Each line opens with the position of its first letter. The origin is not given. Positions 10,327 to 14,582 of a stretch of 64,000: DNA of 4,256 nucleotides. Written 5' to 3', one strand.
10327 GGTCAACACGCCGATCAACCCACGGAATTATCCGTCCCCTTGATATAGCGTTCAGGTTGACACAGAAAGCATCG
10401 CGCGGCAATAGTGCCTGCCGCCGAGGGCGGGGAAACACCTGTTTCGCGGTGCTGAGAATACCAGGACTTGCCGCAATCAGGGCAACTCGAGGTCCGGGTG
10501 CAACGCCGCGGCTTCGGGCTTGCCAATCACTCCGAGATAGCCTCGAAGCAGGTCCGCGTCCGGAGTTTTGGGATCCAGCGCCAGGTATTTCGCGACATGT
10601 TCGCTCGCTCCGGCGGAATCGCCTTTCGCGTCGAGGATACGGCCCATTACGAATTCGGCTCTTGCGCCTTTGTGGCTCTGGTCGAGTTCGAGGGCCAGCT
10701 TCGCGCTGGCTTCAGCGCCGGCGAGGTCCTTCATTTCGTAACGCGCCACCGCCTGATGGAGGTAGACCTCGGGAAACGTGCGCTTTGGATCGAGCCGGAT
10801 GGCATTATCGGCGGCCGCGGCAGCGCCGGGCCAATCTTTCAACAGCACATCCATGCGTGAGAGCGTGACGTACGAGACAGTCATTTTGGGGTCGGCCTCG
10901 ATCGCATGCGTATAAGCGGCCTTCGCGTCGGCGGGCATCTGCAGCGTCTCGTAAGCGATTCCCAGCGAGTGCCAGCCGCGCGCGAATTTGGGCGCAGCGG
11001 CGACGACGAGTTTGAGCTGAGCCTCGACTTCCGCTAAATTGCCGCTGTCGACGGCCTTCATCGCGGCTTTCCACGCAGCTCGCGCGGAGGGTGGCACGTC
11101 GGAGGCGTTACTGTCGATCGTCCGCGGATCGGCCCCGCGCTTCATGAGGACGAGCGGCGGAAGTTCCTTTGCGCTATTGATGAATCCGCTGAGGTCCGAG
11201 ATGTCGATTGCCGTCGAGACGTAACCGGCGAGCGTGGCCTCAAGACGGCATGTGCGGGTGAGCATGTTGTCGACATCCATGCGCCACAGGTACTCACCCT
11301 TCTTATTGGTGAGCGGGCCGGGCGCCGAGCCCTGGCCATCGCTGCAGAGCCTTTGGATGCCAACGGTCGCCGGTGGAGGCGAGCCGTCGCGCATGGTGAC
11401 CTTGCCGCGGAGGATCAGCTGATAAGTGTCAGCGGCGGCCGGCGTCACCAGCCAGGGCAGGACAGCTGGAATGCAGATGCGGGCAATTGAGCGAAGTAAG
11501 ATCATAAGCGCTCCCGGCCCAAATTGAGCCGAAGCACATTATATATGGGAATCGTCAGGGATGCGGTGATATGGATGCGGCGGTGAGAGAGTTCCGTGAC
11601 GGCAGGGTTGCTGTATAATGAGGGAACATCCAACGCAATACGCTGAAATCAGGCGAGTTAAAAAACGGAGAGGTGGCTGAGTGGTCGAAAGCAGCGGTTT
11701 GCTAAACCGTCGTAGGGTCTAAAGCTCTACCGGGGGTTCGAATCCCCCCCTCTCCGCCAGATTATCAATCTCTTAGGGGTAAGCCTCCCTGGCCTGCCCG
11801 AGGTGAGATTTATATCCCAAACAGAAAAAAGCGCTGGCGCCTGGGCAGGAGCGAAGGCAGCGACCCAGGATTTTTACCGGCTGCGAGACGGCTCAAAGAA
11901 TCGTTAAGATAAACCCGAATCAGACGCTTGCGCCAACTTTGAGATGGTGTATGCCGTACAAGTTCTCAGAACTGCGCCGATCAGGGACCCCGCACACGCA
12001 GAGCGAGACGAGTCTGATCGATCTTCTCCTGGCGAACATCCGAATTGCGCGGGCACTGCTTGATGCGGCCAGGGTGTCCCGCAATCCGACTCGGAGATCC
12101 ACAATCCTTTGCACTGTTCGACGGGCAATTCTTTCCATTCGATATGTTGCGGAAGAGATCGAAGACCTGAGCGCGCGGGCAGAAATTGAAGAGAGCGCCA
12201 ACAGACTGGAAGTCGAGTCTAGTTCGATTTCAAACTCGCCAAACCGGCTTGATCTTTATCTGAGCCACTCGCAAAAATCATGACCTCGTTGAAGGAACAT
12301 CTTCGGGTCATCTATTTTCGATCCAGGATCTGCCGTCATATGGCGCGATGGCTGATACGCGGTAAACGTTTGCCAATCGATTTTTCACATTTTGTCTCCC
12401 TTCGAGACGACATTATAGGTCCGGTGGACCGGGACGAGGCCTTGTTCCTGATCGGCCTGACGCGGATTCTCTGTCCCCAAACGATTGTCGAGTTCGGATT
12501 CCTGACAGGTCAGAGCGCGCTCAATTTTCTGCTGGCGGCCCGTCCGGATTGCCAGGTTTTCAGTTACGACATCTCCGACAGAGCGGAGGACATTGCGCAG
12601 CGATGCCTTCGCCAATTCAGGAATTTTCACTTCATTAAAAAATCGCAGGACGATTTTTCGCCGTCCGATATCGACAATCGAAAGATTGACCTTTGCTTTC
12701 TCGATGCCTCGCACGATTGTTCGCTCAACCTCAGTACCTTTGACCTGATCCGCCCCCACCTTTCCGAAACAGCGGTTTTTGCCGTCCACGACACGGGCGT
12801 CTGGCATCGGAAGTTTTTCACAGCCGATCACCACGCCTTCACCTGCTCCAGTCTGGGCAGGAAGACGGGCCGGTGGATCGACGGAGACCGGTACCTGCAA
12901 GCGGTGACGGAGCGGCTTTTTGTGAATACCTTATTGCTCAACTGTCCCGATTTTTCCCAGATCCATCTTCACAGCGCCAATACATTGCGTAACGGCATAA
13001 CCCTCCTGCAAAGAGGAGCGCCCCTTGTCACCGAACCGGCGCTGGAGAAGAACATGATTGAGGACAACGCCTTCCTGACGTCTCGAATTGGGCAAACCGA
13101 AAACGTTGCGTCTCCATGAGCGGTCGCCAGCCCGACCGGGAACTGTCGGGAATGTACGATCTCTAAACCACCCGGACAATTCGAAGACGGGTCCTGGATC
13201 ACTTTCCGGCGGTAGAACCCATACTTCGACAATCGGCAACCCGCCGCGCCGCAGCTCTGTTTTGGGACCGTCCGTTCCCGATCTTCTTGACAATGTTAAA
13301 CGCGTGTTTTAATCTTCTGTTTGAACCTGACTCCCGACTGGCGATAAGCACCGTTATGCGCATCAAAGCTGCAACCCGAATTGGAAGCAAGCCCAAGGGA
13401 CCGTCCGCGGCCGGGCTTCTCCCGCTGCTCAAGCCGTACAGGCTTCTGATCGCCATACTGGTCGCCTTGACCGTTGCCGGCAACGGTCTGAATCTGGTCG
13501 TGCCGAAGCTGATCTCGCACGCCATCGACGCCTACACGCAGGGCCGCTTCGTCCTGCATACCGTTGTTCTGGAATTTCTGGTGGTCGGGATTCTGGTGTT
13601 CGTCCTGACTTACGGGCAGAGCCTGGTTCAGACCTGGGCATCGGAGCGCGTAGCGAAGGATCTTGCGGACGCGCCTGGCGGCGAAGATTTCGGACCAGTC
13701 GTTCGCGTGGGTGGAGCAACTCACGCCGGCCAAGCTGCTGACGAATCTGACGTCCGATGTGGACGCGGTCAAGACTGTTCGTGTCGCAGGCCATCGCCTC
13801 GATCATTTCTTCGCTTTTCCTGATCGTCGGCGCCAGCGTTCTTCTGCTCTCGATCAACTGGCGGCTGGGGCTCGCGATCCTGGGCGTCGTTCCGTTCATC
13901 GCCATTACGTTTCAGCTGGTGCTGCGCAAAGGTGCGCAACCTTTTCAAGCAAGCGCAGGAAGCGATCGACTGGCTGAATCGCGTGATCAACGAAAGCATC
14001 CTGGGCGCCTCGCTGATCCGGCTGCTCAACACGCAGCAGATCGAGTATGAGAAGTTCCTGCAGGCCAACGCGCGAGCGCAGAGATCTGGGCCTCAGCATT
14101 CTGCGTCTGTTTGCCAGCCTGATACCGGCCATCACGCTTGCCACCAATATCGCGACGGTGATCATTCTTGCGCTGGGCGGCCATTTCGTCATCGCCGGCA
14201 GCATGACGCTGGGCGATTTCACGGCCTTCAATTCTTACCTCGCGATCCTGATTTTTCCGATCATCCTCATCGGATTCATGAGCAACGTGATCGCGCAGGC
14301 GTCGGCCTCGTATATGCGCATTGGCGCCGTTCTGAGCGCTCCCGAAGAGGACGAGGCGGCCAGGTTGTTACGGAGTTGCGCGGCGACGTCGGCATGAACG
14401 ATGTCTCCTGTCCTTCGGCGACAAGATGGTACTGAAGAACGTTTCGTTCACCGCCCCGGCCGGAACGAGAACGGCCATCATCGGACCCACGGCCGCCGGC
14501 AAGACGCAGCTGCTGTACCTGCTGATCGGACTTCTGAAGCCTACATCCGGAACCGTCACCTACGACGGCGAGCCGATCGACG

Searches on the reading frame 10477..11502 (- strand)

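Call 83: search_protein_families(library=pfam, proteins=[window:10477-11502:-], max_evalue=0.01)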
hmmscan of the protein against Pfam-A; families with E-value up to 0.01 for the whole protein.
window:10477-11502:- (341 aa): 10 families
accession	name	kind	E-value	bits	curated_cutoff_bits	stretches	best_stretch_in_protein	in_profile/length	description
PF07719.23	TPR_2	-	1.3e-12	47.2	27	1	174-206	1-33/34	Tetratricopeptide repeat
PF00515.34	TPR_1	-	2.3e-09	37.1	27.8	1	174-206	1-33/34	Tetratricopeptide repeat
PF13181.12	TPR_8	-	3.2e-09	36.7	25.7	1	174-206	1-33/34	Tetratricopeptide repeat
PF23914.1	TPR_CcmH_CycH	-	2.3e-05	24.7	42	0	149-207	25-83/158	Cytochrome c-type biogenesis protein H TPR domain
PF14559.12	TPR_19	-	5.5e-05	23.8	25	0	256-319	3-64/68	Tetratricopeptide repeat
PF13428.12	TPR_14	-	9e-05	23.2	23.5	0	175-206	2-33/44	Tetratricopeptide repeat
PF13424.12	TPR_12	-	0.00038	21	30.1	0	246-311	5-76/77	Tetratricopeptide repeat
PF13432.12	TPR_16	-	0.00047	21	32.7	0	223-275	12-62/65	Tetratricopeptide repeat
PF13371.12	TPR_9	-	0.00068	20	35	0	161-210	16-65/73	Tetratricopeptide repeat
PF13431.12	TPR_17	-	0.002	18.7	24.4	0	167-194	6-33/34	Tetratricopeptide repeat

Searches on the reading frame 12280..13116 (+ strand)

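Call 83: search_protein_families(library=pfam, proteins=[window:12280-13116:+], max_evalue=0.01)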
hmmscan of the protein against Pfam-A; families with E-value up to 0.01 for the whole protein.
window:12280-13116:+ (279 aa): 3 families
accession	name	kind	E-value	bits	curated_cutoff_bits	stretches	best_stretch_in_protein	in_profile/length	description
PF13578.12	Methyltransf_24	-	9.7e-11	42.9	26.3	1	70-172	1-105/105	Methyltransferase domain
PF01596.23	Methyltransf_3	-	0.00011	22.1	22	1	49-147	28-132/204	O-methyltransferase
PF13847.12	Methyltransf_31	-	0.0077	16.4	27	0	76-171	12-111/145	Methyltransferase domain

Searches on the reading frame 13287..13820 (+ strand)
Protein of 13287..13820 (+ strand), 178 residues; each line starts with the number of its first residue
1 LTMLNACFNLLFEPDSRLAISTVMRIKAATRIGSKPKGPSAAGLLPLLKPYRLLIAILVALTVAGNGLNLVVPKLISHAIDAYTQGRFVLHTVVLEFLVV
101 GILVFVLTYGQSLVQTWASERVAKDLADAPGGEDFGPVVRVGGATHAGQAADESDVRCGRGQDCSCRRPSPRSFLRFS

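Call 83: search_protein_families(library=pfam, proteins=[window:13287-13820:+], max_evalue=0.01)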
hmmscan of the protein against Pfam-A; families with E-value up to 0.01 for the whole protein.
window:13287-13820:+ (178 aa): 1 family
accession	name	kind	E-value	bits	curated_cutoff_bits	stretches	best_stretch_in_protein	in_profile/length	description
PF00664.28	ABC_membrane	-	0.00012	22.3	28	1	56-126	2-76/274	ABC transporter transmembrane region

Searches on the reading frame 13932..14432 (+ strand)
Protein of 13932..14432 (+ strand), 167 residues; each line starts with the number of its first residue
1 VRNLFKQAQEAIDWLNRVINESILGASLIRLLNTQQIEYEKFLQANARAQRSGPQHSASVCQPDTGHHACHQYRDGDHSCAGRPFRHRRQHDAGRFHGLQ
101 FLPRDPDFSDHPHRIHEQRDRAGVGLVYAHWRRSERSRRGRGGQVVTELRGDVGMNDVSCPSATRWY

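Call 83: search_protein_families(library=pfam, proteins=[window:13932-14432:+], max_evalue=0.01)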
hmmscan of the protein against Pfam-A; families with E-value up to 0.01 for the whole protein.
window:13932-14432:+ (167 aa): 1 family
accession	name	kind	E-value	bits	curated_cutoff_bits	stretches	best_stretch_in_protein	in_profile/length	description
PF00664.28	ABC_membrane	-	2.7e-06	27.7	28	1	1-53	165-217/274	ABC transporter transmembrane region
